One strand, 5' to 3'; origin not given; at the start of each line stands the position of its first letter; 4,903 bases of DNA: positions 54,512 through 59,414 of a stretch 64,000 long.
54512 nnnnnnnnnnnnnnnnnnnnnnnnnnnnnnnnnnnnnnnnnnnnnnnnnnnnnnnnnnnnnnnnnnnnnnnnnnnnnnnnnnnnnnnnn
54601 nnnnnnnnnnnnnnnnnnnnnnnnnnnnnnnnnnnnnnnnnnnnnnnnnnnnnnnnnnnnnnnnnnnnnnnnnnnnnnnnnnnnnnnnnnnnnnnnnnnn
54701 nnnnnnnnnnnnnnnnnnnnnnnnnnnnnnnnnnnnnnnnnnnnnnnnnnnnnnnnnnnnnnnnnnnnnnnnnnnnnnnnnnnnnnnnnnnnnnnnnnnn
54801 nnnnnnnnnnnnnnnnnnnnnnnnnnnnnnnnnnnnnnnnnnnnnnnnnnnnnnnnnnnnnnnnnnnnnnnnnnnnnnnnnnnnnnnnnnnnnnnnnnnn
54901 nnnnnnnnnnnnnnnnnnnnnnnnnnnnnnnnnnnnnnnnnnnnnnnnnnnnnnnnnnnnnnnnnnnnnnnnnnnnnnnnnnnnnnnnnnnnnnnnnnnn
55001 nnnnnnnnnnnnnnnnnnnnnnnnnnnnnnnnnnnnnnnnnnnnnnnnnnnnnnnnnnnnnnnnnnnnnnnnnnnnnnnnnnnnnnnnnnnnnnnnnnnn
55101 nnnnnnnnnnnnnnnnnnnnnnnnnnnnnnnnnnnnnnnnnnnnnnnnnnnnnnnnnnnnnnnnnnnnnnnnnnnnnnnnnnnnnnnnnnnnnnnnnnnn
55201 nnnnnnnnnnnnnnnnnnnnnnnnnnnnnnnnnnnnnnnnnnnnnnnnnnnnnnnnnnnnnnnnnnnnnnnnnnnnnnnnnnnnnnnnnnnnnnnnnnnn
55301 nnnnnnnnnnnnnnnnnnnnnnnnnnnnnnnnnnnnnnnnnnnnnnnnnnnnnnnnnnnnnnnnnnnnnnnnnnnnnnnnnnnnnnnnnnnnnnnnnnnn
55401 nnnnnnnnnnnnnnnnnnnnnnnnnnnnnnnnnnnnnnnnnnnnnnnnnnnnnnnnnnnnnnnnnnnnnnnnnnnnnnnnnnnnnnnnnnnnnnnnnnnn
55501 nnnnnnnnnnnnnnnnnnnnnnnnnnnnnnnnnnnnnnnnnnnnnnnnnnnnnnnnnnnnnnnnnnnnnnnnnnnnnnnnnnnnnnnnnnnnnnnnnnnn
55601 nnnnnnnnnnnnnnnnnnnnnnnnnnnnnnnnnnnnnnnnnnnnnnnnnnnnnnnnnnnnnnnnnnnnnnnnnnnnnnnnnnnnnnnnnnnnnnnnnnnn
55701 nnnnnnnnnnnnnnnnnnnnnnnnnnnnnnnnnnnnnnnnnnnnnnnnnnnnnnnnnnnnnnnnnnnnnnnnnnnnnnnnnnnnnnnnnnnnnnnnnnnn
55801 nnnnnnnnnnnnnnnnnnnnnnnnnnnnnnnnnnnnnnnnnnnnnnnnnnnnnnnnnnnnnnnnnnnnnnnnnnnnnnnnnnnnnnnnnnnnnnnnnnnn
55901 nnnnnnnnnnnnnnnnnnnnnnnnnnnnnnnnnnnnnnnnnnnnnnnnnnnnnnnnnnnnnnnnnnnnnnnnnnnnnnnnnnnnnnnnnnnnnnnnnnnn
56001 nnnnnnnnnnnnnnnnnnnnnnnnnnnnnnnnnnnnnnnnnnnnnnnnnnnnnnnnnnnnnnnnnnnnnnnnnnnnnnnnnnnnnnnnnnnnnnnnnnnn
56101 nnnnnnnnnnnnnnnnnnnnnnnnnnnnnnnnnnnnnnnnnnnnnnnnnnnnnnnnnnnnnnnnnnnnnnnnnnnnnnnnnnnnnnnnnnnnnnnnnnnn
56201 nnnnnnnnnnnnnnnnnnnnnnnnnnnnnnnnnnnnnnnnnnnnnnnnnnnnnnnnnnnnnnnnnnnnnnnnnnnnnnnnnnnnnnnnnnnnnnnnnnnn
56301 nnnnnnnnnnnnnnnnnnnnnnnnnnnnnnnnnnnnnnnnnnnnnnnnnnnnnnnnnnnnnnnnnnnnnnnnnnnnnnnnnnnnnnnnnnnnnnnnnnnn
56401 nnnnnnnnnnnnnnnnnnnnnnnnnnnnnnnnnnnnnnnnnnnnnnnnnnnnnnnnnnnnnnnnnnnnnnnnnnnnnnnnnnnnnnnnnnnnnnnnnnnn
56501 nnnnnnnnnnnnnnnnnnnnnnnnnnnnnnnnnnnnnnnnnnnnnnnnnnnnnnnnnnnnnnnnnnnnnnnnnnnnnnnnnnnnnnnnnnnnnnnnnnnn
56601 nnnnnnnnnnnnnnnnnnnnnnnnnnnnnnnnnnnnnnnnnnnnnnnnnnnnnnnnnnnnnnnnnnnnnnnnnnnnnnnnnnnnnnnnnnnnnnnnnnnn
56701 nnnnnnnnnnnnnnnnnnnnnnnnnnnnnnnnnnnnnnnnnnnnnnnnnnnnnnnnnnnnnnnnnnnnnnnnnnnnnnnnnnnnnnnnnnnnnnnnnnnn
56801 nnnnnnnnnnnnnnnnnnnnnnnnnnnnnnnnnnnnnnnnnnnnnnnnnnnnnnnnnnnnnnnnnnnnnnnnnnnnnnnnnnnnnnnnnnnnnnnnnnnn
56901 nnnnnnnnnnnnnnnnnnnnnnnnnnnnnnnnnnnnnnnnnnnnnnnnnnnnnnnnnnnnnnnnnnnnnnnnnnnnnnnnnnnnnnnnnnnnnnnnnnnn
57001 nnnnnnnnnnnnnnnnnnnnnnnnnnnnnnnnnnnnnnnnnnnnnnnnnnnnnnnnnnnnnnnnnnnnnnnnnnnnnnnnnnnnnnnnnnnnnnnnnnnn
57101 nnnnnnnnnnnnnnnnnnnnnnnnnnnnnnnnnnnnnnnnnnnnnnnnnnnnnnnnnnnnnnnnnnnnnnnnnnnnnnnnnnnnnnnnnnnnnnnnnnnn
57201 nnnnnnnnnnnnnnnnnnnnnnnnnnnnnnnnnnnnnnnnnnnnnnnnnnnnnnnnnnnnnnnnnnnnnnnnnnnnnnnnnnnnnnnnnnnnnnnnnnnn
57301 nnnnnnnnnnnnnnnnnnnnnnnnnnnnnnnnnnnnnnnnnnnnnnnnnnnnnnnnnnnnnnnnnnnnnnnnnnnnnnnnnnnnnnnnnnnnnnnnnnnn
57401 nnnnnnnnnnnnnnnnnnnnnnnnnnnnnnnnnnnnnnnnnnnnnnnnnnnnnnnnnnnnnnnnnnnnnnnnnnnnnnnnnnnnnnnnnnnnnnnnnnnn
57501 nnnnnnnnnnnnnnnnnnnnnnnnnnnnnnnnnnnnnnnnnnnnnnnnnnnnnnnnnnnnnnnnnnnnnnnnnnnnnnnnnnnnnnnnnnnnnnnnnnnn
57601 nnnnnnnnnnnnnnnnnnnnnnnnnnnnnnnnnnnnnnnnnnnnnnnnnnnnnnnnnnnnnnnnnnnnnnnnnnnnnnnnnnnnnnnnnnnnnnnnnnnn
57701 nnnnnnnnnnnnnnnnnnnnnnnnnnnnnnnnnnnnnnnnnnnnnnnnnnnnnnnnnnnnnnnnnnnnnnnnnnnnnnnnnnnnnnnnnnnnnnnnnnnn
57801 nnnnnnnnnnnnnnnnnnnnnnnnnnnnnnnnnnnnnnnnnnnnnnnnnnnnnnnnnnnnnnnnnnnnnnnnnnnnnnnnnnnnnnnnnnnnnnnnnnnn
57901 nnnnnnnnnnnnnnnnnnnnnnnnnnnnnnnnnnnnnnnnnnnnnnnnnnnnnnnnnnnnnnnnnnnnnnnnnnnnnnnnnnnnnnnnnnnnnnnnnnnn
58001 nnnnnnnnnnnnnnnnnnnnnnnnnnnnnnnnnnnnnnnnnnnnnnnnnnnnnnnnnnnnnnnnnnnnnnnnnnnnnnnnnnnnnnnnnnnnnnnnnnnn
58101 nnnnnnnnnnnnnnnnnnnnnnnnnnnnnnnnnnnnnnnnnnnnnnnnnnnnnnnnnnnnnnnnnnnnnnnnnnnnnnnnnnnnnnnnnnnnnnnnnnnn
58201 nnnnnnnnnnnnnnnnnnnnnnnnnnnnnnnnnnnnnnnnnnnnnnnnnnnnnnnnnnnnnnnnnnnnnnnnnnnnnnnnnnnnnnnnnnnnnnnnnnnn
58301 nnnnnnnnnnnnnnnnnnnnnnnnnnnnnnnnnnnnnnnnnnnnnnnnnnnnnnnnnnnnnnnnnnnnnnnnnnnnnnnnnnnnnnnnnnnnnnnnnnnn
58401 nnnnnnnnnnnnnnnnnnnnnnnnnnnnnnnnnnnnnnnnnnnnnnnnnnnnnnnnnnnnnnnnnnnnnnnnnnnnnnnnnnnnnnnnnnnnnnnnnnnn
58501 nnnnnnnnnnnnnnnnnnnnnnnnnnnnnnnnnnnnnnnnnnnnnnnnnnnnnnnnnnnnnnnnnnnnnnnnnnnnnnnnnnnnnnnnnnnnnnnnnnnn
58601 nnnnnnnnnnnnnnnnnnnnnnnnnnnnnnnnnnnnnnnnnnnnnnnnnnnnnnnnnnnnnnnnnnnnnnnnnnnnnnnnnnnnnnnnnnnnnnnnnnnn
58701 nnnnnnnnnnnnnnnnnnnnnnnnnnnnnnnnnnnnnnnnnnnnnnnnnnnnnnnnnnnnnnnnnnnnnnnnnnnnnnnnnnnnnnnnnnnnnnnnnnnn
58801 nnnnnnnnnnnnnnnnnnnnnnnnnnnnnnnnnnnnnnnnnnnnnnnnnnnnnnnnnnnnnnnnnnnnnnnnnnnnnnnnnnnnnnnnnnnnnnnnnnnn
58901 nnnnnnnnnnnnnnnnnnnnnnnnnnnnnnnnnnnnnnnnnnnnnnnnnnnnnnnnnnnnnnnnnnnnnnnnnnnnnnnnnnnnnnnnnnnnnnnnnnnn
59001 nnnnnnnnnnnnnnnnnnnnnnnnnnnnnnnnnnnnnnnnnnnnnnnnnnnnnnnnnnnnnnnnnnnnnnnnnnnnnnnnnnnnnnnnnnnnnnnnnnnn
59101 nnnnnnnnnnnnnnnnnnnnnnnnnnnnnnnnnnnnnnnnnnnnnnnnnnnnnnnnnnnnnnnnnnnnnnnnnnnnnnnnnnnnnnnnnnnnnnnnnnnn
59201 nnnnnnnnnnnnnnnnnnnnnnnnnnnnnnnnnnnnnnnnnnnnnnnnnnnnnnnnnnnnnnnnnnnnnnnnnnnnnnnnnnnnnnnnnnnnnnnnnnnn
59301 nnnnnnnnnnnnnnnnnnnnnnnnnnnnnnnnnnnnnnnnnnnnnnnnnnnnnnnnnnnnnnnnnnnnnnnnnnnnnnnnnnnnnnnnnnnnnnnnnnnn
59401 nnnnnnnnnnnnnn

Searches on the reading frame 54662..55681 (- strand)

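Call 13: search_protein_families(library=pfam, proteins=[window:54662-55681:-], max_evalue=0.0001)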
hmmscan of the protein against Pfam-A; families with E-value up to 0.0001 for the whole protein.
window:54662-55681:- (339 aa): 2 families
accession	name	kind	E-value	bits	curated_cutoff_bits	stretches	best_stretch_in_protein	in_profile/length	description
PF00730.31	HhH-GPD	-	1.1e-23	84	26.2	1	147-282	1-108/108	HhH-GPD superfamily base excision DNA repair protein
PF00633.29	HHH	-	1e-06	28.7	24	1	213-239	2-28/30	Helix-hairpin-helix motif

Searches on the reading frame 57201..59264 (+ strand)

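Call 14: search_protein_families(library=pfam, proteins=[window:57201-59264:+], max_evalue=0.0001)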
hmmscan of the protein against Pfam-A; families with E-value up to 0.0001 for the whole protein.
window:57201-59264:+ (687 aa): 3 families
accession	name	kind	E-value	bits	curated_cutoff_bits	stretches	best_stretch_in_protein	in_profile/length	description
PF01546.33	Peptidase_M20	-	8.5e-31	107.9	24.6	1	309-678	1-206/206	Peptidase family M20/M25/M40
PF07687.19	M20_dimer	-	1.8e-15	57.2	21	1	430-574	1-102/107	Peptidase dimerisation domain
PF04389.22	Peptidase_M28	-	2.7e-06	27.7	21.3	1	296-408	4-91/193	Peptidase family M28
